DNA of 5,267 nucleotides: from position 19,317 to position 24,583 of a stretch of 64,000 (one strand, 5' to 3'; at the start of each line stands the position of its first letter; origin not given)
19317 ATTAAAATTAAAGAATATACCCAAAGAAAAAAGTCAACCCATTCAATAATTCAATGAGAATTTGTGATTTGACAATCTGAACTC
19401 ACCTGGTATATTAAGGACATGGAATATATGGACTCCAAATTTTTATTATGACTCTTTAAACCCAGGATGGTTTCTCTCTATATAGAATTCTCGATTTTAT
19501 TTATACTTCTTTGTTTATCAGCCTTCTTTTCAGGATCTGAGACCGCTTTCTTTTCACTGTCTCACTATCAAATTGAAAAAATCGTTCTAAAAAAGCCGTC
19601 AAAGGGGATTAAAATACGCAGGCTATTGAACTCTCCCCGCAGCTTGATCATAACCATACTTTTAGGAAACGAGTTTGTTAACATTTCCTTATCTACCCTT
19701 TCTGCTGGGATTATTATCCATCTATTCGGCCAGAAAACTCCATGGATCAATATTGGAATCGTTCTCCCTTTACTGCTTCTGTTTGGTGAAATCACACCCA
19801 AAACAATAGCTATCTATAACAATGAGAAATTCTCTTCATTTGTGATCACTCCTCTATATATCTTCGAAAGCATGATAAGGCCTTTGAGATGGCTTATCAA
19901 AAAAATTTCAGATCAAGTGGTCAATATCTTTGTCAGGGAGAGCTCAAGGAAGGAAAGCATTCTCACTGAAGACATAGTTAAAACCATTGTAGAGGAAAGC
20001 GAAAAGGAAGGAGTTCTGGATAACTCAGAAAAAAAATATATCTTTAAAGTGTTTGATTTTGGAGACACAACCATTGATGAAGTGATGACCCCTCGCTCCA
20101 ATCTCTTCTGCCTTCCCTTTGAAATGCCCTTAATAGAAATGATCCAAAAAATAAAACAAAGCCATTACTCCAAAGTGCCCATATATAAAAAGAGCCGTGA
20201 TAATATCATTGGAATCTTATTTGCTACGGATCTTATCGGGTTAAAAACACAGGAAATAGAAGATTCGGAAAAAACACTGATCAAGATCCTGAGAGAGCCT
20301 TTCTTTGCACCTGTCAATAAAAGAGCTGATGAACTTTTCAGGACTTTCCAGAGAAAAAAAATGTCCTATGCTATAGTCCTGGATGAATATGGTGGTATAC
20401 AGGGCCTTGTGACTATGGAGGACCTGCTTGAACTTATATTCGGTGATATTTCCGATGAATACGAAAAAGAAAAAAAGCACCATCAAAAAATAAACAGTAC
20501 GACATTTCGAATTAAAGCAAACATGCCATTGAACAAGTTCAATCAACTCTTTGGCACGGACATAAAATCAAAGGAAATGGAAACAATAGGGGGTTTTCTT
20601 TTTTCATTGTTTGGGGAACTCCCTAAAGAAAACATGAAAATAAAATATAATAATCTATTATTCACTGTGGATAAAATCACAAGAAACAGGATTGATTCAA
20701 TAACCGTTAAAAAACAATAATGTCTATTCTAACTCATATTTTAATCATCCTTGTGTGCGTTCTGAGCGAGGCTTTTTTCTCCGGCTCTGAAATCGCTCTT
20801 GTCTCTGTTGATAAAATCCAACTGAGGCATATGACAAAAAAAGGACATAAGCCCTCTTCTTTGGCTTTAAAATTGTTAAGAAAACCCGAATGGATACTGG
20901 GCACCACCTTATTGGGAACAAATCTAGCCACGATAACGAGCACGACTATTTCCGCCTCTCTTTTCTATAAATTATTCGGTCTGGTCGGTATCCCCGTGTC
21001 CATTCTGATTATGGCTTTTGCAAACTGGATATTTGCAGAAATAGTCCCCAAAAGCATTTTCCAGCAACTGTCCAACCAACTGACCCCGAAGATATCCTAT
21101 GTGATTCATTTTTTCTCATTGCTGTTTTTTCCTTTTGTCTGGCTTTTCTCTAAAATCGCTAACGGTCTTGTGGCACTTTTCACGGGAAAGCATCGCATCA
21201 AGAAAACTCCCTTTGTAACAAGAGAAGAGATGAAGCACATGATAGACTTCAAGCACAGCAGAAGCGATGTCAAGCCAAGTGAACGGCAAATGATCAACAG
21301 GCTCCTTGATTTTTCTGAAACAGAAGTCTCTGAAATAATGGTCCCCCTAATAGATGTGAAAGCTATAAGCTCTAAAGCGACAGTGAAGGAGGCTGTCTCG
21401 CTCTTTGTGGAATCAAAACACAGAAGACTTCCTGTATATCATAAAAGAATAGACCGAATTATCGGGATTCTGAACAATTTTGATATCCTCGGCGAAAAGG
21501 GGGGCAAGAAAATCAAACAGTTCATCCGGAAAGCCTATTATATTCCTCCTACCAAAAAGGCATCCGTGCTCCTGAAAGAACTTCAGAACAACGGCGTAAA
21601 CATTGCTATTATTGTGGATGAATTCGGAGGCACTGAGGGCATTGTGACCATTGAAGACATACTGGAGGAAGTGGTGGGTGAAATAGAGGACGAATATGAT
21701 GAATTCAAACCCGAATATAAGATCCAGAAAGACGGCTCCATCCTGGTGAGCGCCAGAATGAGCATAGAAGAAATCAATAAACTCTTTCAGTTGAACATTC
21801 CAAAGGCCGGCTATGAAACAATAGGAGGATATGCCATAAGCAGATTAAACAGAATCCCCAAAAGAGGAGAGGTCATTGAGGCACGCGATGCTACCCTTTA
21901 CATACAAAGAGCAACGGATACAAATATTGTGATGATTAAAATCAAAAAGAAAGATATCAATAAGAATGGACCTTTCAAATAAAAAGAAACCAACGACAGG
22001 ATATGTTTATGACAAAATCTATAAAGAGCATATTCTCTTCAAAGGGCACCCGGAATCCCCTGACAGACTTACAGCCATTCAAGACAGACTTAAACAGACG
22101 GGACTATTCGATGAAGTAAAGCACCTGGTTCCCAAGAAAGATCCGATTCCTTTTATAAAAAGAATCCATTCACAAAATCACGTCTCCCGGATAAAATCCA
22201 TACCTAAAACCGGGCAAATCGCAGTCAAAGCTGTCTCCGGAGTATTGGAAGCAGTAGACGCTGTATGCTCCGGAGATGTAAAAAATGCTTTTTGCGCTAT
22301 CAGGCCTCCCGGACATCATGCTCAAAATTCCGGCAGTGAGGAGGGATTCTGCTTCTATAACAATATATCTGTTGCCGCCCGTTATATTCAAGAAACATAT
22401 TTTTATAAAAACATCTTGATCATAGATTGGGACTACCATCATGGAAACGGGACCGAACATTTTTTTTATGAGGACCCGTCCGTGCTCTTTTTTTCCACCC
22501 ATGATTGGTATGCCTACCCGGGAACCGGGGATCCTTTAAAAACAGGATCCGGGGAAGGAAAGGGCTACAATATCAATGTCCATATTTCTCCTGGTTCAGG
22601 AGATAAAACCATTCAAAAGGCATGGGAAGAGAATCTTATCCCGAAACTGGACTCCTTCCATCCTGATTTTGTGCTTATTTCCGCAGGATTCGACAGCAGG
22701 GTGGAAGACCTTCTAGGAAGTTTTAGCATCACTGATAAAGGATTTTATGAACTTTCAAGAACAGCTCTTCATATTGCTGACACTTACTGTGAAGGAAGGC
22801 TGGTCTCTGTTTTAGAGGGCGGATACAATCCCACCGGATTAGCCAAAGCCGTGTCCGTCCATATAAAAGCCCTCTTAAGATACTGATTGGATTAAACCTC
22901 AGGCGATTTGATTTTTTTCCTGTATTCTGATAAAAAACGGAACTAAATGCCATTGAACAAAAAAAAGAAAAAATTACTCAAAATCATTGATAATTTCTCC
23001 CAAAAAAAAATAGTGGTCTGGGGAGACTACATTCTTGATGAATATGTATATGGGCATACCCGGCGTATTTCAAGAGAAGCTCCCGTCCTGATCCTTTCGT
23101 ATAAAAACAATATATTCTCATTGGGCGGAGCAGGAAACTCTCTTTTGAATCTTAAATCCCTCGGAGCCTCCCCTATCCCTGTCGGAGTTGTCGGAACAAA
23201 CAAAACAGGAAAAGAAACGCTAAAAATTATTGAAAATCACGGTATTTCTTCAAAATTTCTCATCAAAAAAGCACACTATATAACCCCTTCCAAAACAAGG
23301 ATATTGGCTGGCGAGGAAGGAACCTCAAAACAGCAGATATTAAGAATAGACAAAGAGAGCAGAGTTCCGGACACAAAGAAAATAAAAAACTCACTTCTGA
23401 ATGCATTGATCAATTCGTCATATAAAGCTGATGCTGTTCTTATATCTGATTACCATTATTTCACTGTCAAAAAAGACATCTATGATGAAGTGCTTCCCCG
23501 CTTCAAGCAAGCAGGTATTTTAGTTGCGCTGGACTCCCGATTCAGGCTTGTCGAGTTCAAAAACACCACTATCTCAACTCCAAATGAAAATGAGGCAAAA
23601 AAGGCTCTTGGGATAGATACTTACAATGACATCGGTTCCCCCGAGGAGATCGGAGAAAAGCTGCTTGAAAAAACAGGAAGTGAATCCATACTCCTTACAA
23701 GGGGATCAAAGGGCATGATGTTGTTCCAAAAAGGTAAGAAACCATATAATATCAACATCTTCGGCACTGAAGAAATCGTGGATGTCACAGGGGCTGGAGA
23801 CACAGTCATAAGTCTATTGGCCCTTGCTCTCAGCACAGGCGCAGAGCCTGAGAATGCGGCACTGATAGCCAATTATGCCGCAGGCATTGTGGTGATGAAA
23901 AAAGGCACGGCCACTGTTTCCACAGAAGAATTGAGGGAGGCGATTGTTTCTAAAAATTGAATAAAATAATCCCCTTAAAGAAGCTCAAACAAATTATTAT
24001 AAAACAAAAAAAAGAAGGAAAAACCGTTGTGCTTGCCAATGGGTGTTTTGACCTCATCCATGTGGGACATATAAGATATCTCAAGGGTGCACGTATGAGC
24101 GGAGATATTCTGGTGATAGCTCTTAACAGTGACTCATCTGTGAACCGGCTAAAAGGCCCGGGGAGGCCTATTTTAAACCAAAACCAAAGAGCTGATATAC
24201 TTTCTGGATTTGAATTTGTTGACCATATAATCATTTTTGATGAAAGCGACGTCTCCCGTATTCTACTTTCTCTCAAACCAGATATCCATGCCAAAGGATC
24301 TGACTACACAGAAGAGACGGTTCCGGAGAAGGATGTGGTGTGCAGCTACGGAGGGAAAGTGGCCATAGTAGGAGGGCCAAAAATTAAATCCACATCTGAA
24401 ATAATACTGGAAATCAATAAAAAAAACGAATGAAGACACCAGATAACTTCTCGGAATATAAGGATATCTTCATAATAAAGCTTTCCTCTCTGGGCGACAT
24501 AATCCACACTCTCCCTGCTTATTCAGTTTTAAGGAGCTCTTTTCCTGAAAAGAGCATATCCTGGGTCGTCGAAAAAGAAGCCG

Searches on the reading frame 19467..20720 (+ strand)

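Call 44: search_protein_families(library=pfam, max_evalue=0.000001, proteins=[window:19467-20720:+])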
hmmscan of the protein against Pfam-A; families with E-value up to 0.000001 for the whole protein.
window:19467-20720:+ (417 aa): 3 families
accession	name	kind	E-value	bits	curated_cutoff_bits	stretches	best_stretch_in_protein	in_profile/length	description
PF01595.25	CNNM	-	9e-46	156.3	28.4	1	10-188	2-181/181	Cyclin M transmembrane N-terminal domain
PF03471.22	CorC_HlyC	-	4.5e-20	71.9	27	1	341-416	2-79/81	Transporter associated domain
PF00571.33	CBS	-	3.7e-13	50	24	0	276-325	7-56/57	CBS domain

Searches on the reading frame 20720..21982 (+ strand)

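Call 44: search_protein_families(library=pfam, max_evalue=0.000001, proteins=[window:20720-21982:+])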
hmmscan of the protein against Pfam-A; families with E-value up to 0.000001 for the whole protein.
window:20720-21982:+ (420 aa): 3 families
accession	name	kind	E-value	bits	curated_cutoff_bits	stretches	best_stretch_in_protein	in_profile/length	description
PF01595.25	CNNM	-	4.4e-45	154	28.4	1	8-187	1-180/181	Cyclin M transmembrane N-terminal domain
PF03471.22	CorC_HlyC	-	2.6e-18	66.2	27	1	336-411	3-80/81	Transporter associated domain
PF00571.33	CBS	-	2.7e-15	56.9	24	1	203-258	1-53/57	CBS domain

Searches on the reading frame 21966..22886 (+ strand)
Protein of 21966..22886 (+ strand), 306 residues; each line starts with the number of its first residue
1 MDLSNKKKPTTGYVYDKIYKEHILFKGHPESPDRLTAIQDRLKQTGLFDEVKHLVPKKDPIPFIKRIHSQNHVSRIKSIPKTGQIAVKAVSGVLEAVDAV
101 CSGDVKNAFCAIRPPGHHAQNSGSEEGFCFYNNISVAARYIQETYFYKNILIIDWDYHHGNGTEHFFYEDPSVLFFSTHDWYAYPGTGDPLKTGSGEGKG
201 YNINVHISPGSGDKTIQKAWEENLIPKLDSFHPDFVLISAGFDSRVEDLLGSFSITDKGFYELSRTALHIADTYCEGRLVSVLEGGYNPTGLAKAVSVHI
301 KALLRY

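Call 44: search_protein_families(library=pfam, max_evalue=0.000001, proteins=[window:21966-22886:+])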
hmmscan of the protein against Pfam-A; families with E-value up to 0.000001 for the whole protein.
window:21966-22886:+ (306 aa): 1 family
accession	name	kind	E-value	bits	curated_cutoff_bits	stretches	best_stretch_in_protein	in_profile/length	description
PF00850.24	Hist_deacetyl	-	8.1e-83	278.6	27.9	1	28-303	1-298/298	Histone deacetylase domain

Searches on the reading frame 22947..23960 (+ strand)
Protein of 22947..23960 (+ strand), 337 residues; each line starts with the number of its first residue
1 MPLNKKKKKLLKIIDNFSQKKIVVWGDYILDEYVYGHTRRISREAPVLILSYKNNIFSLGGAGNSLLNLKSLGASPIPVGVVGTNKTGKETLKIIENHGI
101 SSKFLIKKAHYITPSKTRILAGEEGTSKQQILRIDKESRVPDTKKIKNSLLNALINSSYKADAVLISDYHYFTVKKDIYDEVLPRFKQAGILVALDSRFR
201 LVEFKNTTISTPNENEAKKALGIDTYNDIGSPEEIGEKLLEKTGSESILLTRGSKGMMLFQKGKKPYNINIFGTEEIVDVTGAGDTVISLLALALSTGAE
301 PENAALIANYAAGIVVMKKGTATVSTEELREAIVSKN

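Call 44: search_protein_families(library=pfam, max_evalue=0.000001, proteins=[window:22947-23960:+])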
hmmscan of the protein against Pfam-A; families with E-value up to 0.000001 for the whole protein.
window:22947-23960:+ (337 aa): 1 family
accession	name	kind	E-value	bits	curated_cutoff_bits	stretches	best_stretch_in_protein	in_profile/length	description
PF00294.29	PfkB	-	2.2e-32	113.1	25.8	1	20-324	2-298/302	pfkB family carbohydrate kinase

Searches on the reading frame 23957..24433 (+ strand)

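Call 44: search_protein_families(library=pfam, max_evalue=0.000001, proteins=[window:23957-24433:+])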
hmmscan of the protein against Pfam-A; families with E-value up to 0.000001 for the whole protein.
window:23957-24433:+ (158 aa): 1 family
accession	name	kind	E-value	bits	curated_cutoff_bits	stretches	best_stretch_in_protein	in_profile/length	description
PF01467.32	CTP_transf_like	-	1.2e-15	58.3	21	1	26-127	1-98/133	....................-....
